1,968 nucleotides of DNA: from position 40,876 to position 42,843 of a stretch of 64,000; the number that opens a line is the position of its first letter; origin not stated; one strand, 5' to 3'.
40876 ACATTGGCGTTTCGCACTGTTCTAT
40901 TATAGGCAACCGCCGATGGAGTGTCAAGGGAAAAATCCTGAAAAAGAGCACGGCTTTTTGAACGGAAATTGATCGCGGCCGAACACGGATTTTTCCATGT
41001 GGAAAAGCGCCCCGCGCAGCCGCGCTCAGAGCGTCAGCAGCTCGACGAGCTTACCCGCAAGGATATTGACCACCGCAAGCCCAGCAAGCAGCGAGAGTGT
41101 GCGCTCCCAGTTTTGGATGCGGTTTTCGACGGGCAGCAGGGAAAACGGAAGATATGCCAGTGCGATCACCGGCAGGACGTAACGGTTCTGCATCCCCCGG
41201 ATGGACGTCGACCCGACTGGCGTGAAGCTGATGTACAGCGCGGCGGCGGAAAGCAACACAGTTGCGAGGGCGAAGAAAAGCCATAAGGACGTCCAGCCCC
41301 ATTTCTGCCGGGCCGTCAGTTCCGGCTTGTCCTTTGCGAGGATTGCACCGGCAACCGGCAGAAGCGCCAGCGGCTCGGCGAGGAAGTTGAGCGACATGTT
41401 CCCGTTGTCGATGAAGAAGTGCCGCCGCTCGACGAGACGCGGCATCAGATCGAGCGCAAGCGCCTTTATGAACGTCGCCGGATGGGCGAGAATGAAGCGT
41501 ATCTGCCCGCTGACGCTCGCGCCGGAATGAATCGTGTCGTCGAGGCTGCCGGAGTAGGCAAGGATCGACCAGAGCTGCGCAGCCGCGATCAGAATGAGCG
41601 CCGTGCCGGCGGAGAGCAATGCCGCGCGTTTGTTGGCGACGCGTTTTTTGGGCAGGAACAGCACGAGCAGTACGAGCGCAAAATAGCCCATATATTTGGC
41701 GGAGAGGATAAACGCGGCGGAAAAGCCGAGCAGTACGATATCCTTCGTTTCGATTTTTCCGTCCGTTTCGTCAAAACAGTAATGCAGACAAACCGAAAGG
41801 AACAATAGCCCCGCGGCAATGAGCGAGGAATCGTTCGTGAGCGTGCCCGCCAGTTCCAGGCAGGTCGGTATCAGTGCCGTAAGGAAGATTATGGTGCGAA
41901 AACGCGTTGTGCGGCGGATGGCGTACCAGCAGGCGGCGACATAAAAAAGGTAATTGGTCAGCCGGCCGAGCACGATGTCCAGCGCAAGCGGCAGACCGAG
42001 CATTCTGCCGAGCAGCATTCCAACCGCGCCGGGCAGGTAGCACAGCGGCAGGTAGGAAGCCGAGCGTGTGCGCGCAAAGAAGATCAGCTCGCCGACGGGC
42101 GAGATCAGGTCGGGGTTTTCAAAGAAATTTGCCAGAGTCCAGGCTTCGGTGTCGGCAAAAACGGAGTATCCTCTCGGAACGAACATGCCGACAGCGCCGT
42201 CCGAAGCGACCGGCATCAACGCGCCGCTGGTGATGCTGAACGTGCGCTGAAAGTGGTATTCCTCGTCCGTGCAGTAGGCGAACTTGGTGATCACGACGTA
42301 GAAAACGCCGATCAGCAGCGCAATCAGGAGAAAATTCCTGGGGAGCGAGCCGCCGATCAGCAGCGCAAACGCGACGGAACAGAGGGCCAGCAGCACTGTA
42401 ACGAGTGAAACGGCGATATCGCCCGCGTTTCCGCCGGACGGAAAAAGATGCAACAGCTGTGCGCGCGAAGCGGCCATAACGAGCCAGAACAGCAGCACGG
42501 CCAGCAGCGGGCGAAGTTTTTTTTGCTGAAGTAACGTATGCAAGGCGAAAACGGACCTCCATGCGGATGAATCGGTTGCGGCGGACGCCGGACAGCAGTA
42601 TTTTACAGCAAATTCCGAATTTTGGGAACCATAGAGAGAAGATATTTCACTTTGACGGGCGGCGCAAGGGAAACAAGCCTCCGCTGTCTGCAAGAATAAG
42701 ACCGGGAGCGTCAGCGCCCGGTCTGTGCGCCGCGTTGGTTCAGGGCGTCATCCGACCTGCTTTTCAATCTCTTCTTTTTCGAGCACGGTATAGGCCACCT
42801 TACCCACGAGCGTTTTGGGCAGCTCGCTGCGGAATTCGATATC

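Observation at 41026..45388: Three-gene minus-strand operon: CAT-fold E2-like protein, acyl-adenylate-forming ligase and a 12+ TM membrane protein (possible envelope acylation pathway)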

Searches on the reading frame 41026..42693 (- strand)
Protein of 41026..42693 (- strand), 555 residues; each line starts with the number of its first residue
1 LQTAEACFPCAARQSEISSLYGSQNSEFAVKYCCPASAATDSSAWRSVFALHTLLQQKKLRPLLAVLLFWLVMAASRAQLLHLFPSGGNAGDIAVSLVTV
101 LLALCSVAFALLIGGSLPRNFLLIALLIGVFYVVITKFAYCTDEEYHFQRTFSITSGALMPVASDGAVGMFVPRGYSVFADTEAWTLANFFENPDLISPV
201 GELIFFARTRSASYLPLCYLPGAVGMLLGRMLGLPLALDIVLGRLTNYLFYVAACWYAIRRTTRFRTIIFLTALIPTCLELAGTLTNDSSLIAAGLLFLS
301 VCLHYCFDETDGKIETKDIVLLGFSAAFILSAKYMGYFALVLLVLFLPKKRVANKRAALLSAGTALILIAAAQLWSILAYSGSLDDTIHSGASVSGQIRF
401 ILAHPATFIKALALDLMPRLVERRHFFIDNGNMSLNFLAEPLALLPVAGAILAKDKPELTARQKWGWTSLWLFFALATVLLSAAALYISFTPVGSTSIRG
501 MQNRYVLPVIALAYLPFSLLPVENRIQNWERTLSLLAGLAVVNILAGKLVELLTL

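Call 3: search_protein_families(library=pfam, proteins=[window:41026-42693:-], max_evalue=0.01)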
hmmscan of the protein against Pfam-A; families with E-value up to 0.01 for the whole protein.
window:41026-42693:- (555 aa): 1 family
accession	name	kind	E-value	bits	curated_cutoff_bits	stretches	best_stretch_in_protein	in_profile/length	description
PF09913.15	DUF2142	-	5.6e-32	111.4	30.1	1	126-512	1-394/395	Predicted membrane protein (DUF2142)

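Call 4: search_protein_families(library=ncbifam, proteins=[window:41026-42693:-], max_evalue=0.01)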
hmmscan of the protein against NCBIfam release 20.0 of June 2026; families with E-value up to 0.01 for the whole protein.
window:41026-42693:- (555 aa): 0 families

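Call 24: find_homologous_proteins(query=window:41026-42543:-)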
Query window:41026-42543:- (505 aa): 40 proteins with E <= 0.001 among 8000 candidates.
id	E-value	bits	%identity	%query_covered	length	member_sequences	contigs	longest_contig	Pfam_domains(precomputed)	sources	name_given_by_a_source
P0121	0.0e+0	1055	100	97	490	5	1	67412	PF09913.16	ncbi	-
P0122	4.6e-245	832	75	100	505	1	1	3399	PF09913.16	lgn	-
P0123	4.2e-242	823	74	100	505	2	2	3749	PF09913.16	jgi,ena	-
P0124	2.5e-241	820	75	100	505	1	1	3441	PF09913.16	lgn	-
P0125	2.9e-241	820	74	100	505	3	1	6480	PF09913.16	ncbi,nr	ncbi:MAG TPA: DUF2142 domain-containing protein [Candidatus Cryosericum sp.]|nr:DUF2142 domain-conta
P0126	3.8e-238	809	74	100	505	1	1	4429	PF09913.16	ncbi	ncbi:MAG: DUF2142 domain-containing protein [Clostridiaceae bacterium]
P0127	4.1e-235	799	71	100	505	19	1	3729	PF09913.16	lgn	-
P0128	1.8e-233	794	73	98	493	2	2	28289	PF09913.16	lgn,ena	-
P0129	2.8e-214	731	67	99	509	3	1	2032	PF09913.16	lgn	-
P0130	3.7e-201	687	62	98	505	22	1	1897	PF09913.16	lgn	-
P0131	1.4e-197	676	64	97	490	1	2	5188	PF09913.16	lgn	-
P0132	1.3e-193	663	60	99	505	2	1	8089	PF09913.16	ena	-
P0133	1.7e-189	649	59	98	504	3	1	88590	PF09913.16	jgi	-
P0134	9.3e-183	627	59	97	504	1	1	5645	PF09913.16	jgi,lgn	-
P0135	2.7e-107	378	70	48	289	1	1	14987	PF09913.16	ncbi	-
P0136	7.7e-106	373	65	55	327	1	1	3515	PF09913.16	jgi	-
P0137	1.8e-90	322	39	91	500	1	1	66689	PF09913.16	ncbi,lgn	-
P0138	3.6e-21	94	30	58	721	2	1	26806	PF09913.16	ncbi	-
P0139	8.4e-18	83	27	81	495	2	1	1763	PF09913.16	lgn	-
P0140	2.1e-17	82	27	77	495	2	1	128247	PF09913.16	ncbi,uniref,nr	ncbi:DUF2142 domain-containing protein [Sphingobium sp. 3R8]|uniref:DUF2142 domain-containing protei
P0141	1.8e-16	78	30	33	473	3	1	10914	PF09913.16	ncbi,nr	ncbi:MAG TPA: DUF2142 domain-containing protein [Sphingobium sp.]|nr:DUF2142 domain-containing prote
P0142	5.6e-16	77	28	79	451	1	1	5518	PF09913.16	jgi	jgi:uncharacterized membrane protein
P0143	3.7e-15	74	27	76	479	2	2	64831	PF09913.16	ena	-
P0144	1.9e-9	55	26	78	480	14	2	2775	PF09913.16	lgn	-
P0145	2.7e-9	55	23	80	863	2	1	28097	PF09913.16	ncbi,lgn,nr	ncbi:MAG: DUF2142 domain-containing protein [Lachnospiraceae bacterium]|nr:DUF2142 domain-containing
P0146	1.6e-8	52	27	49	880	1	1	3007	PF09913.16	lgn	-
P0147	1.6e-8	52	27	49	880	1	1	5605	PF09913.16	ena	-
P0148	1.7e-8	52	26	35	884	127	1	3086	PF09913.16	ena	-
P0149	2.5e-8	52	27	49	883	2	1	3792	PF09913.16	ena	-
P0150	3.3e-8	51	27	49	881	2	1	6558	PF09913.16,PF13946.12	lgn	-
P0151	5.8e-8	50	30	36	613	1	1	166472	PF09913.16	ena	-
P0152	5.8e-8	50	27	49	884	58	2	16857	PF09913.16,PF13946.12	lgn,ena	-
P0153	1.9e-7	49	26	49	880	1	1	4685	PF09913.16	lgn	-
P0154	2.4e-7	48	26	49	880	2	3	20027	PF09913.16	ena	-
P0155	3.4e-7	48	27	49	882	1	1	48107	PF09913.16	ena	-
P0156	3.5e-7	48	27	49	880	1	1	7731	PF09913.16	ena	-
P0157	1.9e-6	45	27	49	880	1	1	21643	PF09913.16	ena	-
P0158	4.8e-6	44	22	61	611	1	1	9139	PF09913.16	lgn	-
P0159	1.7e-4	39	27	59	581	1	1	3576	PF09913.16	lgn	-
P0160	3.7e-4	38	24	38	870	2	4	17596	PF09913.16,PF13946.12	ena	-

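Call 27: find_encoding_contigs(protein=P0133, flank=8000, max_places=2)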
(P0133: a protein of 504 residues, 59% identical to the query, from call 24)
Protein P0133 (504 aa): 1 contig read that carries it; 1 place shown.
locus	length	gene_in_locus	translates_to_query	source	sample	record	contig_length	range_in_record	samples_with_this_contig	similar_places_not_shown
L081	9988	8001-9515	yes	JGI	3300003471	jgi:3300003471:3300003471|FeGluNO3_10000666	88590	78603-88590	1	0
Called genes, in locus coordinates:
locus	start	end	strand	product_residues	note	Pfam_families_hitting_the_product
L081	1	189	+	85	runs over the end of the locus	PF02518:HATPase_c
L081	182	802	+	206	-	PF01209:Ubie_methyltran, PF13489:Methyltransf_23, PF13847:Methyltransf_31, PF08241:Methyltransf_11, PF08242:Methyltransf_12, PF13649:Methyltransf_25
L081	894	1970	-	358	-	PF01222:ERG4_ERG24, PF06966:DUF1295 (faint)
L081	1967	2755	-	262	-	PF00106:adh_short, PF08659:KR, PF13561:adh_short_C2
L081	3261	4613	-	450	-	PF18073:Zn_ribbon_LapB, PF07088:GvpD_P-loop (faint), PF13481:AAA_25, PF03796:DnaB_C (weak), PF06745:ATPase, PF13191:AAA_16 (weak), PF23442:DUF7125 (weak), PF13541:ChlI (weak), +1 more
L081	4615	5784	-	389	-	-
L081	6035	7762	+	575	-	-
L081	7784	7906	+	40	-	-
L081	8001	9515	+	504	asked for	PF09913:DUF2142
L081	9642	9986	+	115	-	?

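Call 28: find_encoding_contigs(protein=P0128, flank=8000, max_places=2)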
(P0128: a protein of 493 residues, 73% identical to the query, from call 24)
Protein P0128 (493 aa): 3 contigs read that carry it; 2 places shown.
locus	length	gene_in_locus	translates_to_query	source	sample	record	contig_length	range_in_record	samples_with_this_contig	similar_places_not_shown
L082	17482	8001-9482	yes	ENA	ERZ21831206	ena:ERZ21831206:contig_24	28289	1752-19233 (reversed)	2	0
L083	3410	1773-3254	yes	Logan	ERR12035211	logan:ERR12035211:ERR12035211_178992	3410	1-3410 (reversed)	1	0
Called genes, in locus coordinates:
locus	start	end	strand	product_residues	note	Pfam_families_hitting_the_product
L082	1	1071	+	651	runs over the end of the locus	PF02518:HATPase_c, PF00204:DNA_gyraseB, PF01751:Toprim, PF00986:DNA_gyraseB_C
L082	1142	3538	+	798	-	PF00521:DNA_topoisoIV, PF03989:DNA_gyraseA_C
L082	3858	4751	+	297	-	PF00198:2-oxoacid_dh (weak)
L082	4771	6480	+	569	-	PF00501:AMP-binding, PF13193:AMP-binding_C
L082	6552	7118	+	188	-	-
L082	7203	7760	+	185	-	-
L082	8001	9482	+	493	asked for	PF09913:DUF2142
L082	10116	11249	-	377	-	PF01168:Ala_racemase_N, PF14031:D-ser_dehydrat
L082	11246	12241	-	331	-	PF00005:ABC_tran, PF13401:AAA_22 (faint), PF13304:AAA_21 (weak), PF08352:oligo_HPY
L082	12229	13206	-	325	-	PF00005:ABC_tran, PF13304:AAA_21 (faint), PF08352:oligo_HPY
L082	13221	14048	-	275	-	PF12911:OppC_N (weak), PF00528:BPD_transp_1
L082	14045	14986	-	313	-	PF19300:BPD_transp_1_N, PF00528:BPD_transp_1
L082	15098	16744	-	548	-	PF00496:SBP_bac_5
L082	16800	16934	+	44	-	-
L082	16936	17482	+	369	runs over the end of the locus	PF00155:Aminotran_1_2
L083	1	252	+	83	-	?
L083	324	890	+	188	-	-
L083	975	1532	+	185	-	-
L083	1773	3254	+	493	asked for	PF09913:DUF2142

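Call 29: find_encoding_contigs(protein=P0137, flank=8000, max_places=2)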
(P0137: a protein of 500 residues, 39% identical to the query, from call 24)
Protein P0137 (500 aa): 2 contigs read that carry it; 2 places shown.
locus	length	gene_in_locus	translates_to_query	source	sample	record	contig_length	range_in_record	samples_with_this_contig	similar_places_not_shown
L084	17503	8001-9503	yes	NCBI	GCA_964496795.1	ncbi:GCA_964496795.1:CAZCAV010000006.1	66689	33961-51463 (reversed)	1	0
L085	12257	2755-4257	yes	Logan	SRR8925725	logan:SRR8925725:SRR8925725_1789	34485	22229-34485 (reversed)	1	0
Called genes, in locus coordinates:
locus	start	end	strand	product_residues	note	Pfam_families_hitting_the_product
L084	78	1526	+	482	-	PF13520:AA_permease_2, PF00324:AA_permease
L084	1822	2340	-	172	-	-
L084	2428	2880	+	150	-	PF02870:Methyltransf_1N, PF01035:DNA_binding_1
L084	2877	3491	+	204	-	PF00730:HhH-GPD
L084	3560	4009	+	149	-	PF02082:Rrf2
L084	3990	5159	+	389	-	PF00266:Aminotran_5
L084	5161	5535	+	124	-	PF01592:NifU_N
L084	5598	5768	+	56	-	-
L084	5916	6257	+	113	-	PF02699:YajC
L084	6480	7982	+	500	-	PF09913:DUF2142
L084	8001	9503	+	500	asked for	PF09913:DUF2142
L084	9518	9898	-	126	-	PF04237:YjbR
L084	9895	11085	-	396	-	PF01555:N6_N4_Mtase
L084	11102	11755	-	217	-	PF00392:GntR, PF07729:FCD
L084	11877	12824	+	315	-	PF19568:Spore_III_AA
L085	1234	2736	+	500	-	PF09913:DUF2142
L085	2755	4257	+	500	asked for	PF09913:DUF2142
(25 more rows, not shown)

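Call 32: search_protein_families(library=pfam, proteins=[L082:6552-7118:+, L082:7203-7760:+, L081:6035-7762:+], max_evalue=0.01)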
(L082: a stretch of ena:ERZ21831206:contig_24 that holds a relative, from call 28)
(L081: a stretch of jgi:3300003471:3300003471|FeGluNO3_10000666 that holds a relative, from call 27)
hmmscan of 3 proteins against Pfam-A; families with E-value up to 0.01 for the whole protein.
L082:6552-7118:+ (188 aa): 5 families
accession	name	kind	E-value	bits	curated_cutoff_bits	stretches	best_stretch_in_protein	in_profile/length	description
PF13240.11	Zn_Ribbon_1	-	4.2e-05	23.6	25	1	3-25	1-22/23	zinc-ribbon domain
PF13248.11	Zn_ribbon_3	-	8.4e-05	22.3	27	1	4-24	5-24/26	zinc-ribbon domain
PF12773.13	DZR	-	0.00054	20.5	27.3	1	4-23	1-19/45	Double zinc ribbon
PF09297.16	Zn_ribbon_NUD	-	0.00095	19.3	24.8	0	16-26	3-13/32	NADH pyrophosphatase zinc ribbon domain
PF14803.11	Zn_ribbon_Nudix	-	0.0098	16.2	25.6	0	3-11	2-10/34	Nudix N-terminal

L082:7203-7760:+ (185 aa): 4 families
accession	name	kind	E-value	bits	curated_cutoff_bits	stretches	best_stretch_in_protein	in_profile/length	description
PF13240.11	Zn_Ribbon_1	-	7.4e-05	22.9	25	1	4-26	2-23/23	zinc-ribbon domain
PF12773.13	DZR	-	0.00063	20.3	27.3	1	4-27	1-23/45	Double zinc ribbon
PF24460.1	DUF7575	-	0.0016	18.2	28.5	1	2-26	4-27/28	Domain of unknown function (DUF7575)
PF18912.6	DZR_2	-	0.0043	17.3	27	1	2-29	22-49/56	Double zinc ribbon domain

L081:6035-7762:+ (575 aa): 1 family
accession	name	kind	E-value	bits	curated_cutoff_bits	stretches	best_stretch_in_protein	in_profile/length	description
PF19391.4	DUF5966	-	0.0067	17.7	25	1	55-111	7-61/95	Family of unknown function (DUF5966)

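Call 69: search_solved_structures(query=A4, max_evalue=10, show_alignments=2)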
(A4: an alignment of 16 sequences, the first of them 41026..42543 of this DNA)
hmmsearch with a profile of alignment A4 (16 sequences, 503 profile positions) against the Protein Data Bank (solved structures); distinct sequences matched with E-value up to 10: 0.

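Call 84: search_protein_families(library=padloc, proteins=[window:41026-42543:-], max_evalue=0.001)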
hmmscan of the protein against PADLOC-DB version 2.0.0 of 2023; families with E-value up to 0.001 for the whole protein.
window:41026-42543:- (505 aa): 0 families
